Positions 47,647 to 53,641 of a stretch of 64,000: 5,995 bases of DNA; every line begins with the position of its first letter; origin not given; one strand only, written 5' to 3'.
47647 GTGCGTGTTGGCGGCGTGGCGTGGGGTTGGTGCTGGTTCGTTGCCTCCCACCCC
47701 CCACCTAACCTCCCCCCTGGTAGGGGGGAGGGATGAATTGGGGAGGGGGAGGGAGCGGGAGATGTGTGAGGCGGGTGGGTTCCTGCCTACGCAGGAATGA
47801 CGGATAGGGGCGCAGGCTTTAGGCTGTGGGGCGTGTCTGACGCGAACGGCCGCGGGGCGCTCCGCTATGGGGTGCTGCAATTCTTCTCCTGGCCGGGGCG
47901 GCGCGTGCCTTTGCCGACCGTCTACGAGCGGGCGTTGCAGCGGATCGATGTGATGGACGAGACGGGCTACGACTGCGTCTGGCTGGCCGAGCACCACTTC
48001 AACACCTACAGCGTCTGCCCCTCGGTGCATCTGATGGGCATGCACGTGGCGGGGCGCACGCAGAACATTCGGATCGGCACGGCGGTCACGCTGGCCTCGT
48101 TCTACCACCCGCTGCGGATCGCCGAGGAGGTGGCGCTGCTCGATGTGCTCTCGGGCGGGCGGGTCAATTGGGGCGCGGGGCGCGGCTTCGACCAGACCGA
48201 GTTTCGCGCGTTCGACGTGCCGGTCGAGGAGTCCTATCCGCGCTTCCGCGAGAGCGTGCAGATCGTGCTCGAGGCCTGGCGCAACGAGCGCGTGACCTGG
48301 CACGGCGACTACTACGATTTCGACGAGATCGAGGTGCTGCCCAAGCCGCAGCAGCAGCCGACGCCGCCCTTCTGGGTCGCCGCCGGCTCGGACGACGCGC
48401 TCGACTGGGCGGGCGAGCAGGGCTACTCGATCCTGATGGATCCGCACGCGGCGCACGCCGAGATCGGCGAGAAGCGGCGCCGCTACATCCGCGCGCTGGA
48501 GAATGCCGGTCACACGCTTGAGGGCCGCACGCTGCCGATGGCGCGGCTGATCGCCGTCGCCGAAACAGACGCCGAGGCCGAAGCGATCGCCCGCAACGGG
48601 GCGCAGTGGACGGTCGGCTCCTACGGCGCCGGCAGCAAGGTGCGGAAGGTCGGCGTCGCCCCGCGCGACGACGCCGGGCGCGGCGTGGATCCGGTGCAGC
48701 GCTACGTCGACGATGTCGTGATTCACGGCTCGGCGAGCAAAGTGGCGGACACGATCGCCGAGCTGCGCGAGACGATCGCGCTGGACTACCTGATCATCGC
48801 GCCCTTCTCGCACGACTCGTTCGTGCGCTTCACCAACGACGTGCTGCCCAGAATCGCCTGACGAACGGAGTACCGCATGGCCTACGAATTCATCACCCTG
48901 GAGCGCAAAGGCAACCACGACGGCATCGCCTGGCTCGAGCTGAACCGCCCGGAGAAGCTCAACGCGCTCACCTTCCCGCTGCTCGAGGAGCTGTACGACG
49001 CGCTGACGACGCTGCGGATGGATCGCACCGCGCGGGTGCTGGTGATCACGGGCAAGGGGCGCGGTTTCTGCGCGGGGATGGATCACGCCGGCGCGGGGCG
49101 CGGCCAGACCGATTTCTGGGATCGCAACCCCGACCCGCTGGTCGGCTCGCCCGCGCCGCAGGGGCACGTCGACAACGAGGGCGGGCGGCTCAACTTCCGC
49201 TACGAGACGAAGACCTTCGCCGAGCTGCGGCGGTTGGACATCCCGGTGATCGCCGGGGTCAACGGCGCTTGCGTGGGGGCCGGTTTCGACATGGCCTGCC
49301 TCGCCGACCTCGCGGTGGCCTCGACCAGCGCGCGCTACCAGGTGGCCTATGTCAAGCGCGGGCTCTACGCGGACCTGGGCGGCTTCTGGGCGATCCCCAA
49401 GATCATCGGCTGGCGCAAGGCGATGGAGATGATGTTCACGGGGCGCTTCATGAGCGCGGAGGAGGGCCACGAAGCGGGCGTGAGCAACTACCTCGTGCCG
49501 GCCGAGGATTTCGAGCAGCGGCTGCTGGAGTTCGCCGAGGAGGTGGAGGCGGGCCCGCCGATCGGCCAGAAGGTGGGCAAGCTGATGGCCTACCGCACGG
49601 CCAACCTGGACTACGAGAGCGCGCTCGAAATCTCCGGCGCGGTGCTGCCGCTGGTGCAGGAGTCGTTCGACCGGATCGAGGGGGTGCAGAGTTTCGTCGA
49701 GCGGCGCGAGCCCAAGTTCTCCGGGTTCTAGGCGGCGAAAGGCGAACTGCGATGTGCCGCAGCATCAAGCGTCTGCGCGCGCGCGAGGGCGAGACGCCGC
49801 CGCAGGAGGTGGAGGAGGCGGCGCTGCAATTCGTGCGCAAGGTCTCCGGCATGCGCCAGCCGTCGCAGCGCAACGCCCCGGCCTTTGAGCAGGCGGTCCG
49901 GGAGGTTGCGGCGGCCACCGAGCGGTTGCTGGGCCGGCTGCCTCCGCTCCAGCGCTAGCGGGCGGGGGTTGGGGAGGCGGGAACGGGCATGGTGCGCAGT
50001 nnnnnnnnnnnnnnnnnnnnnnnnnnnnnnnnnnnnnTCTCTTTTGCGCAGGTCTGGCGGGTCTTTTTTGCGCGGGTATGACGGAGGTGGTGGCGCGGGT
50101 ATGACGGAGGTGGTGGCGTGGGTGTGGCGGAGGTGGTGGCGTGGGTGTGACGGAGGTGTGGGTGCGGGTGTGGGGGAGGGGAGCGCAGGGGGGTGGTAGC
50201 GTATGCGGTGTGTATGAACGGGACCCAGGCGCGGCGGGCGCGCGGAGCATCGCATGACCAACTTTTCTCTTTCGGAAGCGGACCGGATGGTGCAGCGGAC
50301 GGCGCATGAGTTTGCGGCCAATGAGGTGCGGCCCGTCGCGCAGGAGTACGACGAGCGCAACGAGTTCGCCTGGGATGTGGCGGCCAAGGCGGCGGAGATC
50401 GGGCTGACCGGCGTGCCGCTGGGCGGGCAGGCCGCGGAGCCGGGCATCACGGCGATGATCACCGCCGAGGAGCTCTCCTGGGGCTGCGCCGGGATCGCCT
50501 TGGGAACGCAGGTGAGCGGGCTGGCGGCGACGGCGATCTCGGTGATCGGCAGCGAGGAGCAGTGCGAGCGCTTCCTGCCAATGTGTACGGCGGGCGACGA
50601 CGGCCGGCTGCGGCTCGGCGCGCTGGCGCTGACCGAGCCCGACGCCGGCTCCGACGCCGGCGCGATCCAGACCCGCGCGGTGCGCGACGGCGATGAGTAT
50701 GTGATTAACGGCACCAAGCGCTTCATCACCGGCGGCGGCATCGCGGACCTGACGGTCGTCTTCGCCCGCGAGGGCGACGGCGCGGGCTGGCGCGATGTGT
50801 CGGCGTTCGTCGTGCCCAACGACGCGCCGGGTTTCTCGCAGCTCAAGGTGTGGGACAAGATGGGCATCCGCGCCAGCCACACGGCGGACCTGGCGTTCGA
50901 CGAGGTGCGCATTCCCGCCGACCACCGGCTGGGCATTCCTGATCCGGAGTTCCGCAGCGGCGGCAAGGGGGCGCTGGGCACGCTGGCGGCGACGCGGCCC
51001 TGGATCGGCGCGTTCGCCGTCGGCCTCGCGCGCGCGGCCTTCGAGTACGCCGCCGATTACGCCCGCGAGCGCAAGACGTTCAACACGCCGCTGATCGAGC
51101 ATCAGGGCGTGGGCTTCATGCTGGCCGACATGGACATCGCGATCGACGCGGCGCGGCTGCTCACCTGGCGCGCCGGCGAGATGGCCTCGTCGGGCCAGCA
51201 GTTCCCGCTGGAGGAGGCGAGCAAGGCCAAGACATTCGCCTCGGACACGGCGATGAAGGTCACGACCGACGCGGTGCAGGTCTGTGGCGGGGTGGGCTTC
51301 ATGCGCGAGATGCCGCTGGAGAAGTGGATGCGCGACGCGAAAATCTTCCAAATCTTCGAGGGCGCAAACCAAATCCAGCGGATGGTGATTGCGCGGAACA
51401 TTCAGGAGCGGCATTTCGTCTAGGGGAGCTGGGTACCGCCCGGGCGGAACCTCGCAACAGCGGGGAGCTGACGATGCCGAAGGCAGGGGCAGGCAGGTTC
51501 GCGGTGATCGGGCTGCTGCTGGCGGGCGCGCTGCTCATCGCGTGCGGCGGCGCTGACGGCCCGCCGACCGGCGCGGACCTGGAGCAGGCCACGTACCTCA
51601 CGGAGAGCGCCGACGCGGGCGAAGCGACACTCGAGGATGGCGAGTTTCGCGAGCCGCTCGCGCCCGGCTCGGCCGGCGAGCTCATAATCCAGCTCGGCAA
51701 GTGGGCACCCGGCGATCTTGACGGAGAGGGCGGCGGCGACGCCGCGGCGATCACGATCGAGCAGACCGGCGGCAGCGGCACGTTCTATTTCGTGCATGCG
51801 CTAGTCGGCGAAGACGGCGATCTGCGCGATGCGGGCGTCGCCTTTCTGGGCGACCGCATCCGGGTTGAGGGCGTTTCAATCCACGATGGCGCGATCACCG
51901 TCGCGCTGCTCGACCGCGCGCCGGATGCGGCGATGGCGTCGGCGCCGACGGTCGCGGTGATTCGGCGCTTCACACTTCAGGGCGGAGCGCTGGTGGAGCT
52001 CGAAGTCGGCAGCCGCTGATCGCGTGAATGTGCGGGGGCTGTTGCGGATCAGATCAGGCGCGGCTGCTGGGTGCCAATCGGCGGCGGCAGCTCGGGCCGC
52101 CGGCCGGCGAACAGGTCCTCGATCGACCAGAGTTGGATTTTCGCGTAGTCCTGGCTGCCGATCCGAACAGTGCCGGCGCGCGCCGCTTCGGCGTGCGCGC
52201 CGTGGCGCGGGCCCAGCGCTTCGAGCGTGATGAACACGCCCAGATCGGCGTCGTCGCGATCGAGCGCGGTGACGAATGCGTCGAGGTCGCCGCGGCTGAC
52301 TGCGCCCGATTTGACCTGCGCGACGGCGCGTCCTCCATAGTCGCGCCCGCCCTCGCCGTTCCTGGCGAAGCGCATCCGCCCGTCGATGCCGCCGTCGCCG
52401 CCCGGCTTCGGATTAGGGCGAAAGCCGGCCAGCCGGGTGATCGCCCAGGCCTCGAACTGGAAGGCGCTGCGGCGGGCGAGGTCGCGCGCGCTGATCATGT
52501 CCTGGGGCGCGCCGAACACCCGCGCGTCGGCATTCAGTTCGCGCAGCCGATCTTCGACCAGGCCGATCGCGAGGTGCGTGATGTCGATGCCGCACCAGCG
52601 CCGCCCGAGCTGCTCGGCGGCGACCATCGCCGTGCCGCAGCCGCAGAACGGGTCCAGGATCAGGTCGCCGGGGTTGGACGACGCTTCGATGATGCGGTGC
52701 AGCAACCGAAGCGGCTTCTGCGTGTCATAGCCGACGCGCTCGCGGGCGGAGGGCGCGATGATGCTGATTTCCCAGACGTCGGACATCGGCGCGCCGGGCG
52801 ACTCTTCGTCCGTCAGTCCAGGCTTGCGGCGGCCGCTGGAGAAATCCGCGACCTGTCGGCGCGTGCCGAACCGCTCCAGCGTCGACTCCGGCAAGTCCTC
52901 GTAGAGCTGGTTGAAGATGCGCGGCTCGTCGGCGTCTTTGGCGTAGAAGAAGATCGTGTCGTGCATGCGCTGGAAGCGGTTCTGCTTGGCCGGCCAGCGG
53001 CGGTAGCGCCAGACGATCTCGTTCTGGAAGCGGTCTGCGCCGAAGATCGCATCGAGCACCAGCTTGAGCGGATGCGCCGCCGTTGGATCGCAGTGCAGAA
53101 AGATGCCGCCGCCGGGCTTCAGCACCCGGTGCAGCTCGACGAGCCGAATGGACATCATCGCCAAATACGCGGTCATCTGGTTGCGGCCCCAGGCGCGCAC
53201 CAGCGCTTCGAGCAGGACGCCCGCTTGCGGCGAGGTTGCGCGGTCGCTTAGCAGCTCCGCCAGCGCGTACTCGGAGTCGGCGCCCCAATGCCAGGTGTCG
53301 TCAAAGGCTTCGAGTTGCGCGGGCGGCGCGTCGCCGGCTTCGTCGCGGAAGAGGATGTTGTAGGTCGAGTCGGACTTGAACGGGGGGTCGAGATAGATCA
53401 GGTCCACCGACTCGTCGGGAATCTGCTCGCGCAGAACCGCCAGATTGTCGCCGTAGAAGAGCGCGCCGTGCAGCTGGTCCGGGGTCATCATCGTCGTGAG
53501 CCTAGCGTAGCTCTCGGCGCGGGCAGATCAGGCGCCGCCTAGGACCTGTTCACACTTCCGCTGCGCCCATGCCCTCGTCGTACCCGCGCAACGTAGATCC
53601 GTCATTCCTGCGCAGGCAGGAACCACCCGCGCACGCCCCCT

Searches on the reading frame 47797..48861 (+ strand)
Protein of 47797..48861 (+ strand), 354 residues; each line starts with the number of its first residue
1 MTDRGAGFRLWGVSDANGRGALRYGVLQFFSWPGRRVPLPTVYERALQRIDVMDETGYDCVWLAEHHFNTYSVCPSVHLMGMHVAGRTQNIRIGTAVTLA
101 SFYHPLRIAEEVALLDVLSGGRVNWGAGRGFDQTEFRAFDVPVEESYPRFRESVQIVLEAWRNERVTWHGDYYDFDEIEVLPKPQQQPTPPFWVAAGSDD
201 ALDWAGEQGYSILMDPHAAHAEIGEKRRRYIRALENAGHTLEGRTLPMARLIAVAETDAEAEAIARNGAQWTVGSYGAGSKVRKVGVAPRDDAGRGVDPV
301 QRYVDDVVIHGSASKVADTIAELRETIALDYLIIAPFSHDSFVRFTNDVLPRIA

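Call 40: search_protein_families(library=pfam, proteins=[window:47797-48861:+], max_evalue=0.001)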
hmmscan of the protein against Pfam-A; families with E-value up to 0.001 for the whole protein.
window:47797-48861:+ (354 aa): 1 family
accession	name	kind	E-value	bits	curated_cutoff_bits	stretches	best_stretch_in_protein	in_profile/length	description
PF00296.26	Bac_luciferase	-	3.6e-62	211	27.9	1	41-327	20-311/314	Luciferase-like monooxygenase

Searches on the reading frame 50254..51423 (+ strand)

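Call 40: search_protein_families(library=pfam, proteins=[window:50254-51423:+], max_evalue=0.001)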
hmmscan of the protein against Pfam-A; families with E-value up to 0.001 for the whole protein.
window:50254-51423:+ (389 aa): 5 families
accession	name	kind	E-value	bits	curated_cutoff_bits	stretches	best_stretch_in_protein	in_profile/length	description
PF00441.29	Acyl-CoA_dh_1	-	1.8e-44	151.9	22.4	1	236-383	3-149/150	Acyl-CoA dehydrogenase, C-terminal domain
PF02770.24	Acyl-CoA_dh_M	-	6.6e-28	97.2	33.3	1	123-218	1-97/97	Acyl-CoA dehydrogenase, middle domain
PF08028.16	Acyl-CoA_dh_2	-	1.3e-22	80.9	22.7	1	250-372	2-133/134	Acyl-CoA dehydrogenase, C-terminal domain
PF02771.21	Acyl-CoA_dh_N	-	2e-21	76.9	22.9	1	7-115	1-113/113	Acyl-CoA dehydrogenase, N-terminal domain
PF22924.1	ACOX_C_alpha1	-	5.5e-05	23.5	27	1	322-381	107-166/169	Acyl-CoA oxidase, C-alpha1 domain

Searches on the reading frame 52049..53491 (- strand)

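Call 40: search_protein_families(library=pfam, proteins=[window:52049-53491:-], max_evalue=0.001)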
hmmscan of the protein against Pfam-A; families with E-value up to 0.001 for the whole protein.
window:52049-53491:- (480 aa): 2 families
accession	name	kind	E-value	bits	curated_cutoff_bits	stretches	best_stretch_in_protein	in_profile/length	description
PF01555.25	N6_N4_Mtase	-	7.2e-43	147.5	26.7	1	29-306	1-213/221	DNA methylase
PF04471.18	Mrr_cat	-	4.3e-07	30.5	21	1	351-443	16-104/115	Restriction endonuclease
